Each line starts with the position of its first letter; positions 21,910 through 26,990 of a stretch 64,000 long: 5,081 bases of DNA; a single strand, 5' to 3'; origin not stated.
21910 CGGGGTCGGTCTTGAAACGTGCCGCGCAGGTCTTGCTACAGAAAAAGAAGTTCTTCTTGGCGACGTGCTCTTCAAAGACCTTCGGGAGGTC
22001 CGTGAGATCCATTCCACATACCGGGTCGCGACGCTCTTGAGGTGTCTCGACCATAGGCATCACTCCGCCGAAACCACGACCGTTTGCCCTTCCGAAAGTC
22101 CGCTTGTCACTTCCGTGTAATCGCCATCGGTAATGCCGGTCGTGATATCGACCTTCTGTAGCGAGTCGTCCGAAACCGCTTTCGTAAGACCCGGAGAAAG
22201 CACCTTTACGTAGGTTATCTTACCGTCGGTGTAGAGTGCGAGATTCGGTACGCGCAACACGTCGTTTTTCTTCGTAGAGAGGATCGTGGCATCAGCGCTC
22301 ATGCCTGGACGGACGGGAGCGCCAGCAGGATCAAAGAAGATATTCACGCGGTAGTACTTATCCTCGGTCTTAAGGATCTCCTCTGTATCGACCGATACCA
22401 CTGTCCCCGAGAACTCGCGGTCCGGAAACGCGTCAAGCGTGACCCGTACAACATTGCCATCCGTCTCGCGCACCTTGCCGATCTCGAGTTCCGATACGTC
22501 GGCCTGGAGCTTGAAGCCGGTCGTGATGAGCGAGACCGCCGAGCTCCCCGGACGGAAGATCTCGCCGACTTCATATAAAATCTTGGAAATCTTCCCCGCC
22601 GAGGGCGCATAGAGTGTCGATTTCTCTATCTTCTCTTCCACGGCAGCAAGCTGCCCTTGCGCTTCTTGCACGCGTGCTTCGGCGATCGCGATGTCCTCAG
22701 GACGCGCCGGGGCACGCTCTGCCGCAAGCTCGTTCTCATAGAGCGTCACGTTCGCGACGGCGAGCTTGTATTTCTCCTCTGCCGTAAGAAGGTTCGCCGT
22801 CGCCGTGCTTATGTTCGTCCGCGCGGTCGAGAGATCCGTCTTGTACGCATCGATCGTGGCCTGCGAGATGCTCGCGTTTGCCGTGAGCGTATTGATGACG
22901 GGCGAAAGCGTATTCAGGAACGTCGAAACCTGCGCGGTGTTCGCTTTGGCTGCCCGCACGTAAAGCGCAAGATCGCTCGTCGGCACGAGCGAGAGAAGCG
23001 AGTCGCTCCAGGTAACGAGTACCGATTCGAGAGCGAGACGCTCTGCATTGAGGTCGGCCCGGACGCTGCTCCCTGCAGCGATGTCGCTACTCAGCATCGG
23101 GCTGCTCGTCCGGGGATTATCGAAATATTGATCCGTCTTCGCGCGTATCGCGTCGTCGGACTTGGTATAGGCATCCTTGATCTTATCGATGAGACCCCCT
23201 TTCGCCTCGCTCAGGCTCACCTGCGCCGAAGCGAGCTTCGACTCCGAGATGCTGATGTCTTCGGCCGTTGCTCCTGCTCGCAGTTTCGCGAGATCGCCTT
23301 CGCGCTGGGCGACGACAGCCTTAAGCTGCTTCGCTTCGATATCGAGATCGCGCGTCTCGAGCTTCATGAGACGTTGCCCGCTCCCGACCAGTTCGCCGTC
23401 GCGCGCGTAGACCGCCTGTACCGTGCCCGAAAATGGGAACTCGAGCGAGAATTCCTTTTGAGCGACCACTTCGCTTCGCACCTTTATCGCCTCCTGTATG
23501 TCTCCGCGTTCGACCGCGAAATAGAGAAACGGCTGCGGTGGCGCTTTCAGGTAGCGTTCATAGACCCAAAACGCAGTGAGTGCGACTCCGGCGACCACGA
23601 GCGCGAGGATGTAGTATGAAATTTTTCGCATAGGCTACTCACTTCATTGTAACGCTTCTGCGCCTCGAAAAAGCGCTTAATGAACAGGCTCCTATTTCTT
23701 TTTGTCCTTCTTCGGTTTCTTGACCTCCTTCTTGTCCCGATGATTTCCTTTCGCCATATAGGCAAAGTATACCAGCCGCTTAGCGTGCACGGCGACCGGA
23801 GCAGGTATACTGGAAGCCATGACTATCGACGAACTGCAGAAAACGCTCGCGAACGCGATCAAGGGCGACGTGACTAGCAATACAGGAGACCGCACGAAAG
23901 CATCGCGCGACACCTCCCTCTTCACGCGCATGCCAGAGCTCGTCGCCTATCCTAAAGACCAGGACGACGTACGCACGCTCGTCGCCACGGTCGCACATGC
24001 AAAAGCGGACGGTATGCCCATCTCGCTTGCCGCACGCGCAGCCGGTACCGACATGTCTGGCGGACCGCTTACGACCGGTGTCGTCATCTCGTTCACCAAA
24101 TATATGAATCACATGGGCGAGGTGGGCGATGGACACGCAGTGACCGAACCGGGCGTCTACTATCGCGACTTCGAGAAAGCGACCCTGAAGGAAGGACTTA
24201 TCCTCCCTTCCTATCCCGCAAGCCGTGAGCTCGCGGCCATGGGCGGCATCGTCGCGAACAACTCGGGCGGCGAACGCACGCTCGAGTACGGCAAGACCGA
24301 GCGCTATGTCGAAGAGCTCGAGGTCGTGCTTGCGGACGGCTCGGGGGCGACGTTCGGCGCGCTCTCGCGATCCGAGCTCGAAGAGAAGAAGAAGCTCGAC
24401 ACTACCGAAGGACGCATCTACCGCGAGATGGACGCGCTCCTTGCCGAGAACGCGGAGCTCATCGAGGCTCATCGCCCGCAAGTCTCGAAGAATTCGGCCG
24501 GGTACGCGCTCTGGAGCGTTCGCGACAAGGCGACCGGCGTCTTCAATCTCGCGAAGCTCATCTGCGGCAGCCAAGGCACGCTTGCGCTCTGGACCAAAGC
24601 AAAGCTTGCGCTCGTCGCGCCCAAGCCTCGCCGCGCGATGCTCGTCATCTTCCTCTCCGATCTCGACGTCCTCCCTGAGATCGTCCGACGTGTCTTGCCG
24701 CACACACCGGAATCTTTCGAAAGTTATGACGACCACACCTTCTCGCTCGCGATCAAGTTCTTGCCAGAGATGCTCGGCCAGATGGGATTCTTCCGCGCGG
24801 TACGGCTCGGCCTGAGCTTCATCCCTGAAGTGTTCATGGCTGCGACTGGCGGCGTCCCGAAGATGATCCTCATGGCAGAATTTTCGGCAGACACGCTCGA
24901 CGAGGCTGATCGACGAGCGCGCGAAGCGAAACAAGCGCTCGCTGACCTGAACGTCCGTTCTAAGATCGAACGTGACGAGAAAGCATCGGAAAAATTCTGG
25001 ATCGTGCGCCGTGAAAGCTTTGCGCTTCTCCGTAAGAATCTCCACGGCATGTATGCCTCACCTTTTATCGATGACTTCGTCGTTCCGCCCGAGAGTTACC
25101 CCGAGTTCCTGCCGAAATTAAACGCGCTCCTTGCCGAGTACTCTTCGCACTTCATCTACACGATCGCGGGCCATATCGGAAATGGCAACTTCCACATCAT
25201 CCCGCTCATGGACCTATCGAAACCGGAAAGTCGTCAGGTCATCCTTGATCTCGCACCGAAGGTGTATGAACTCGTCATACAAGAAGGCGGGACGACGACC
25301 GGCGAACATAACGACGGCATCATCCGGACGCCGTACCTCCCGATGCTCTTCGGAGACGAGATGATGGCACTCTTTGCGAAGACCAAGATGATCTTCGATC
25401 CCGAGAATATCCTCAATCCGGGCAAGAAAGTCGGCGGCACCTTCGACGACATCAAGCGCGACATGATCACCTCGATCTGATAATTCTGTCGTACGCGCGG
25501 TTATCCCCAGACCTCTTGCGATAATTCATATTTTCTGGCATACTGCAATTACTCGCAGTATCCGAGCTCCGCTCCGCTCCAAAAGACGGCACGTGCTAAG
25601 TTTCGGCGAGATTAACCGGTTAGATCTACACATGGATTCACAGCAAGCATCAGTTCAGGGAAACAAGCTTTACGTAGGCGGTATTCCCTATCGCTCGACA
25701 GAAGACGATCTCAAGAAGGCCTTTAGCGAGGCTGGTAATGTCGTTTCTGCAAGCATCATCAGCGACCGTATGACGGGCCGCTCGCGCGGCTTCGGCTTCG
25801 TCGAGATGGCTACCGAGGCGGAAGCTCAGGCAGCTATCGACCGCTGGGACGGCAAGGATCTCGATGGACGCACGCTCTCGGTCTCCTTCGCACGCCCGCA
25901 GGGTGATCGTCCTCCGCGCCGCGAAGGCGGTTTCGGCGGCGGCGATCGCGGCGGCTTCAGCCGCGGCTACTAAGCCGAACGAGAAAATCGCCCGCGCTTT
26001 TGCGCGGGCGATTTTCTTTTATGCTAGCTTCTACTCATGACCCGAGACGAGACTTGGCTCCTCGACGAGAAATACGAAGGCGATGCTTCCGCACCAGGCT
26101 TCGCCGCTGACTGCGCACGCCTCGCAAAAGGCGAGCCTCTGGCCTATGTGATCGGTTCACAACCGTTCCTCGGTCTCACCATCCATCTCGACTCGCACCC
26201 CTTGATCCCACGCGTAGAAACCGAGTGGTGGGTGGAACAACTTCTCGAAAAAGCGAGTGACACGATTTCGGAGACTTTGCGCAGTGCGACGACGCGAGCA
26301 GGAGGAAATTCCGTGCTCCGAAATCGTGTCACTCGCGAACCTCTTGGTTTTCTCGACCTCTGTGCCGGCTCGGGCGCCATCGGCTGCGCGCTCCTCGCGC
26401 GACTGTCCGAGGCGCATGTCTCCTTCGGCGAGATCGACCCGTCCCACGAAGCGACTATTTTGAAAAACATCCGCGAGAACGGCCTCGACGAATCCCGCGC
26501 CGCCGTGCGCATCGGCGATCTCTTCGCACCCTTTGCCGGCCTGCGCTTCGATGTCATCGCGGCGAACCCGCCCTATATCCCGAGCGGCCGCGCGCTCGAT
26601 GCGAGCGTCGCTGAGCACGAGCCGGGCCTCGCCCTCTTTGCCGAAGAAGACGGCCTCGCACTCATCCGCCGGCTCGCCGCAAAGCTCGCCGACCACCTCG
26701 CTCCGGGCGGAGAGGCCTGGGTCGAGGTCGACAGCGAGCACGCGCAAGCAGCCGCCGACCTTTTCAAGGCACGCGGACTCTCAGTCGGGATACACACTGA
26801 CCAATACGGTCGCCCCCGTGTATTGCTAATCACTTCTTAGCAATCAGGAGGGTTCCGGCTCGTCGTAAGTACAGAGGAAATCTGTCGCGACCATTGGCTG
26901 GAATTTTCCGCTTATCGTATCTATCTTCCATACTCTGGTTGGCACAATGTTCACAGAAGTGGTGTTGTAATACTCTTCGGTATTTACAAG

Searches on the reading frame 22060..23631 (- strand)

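Call 59: search_protein_families(library=pfam, proteins=[window:22060-23631:-], max_evalue=0.001)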
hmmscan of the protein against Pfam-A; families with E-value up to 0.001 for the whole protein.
window:22060-23631:- (523 aa): 5 families
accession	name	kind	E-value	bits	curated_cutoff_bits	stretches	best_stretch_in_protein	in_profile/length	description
PF13437.12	HlyD_3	-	6.9e-14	52.9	22.2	1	339-443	1-106/106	HlyD family secretion protein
PF16576.10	HlyD_D23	-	3.4e-12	46.5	30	1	277-446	52-214/214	Barrel-sandwich domain of CusB or HlyD membrane-fusion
PF00529.27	CusB_dom_1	-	3.8e-05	24.3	26.5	0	290-416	12-39/89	Cation efflux system protein CusB domain 1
PF00364.28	Biotin_lipoyl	-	0.00032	20.9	22.1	0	61-91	43-73/73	Biotin-requiring enzyme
PF06476.17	DUF1090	-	0.00078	19.9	24.4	0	94-141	62-109/110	Protein of unknown function (DUF1090)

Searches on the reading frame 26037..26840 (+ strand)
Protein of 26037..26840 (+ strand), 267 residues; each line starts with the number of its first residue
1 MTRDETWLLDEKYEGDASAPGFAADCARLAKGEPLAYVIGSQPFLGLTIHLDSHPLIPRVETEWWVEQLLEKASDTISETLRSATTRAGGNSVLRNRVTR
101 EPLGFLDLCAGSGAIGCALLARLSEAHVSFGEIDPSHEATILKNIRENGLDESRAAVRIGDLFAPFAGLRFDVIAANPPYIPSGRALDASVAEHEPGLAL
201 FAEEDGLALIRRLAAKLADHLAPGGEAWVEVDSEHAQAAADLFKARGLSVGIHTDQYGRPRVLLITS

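Call 59: search_protein_families(library=pfam, proteins=[window:26037-26840:+], max_evalue=0.001)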
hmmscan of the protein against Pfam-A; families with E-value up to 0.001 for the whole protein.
window:26037-26840:+ (267 aa): 2 families
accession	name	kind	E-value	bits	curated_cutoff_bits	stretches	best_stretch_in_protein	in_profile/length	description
PF05175.20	MTS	-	5e-09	36.5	23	1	104-191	33-118/170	Methyltransferase small domain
PF03602.21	Cons_hypoth95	-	1.7e-06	28.3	24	1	104-181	44-124/182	Conserved hypothetical protein 95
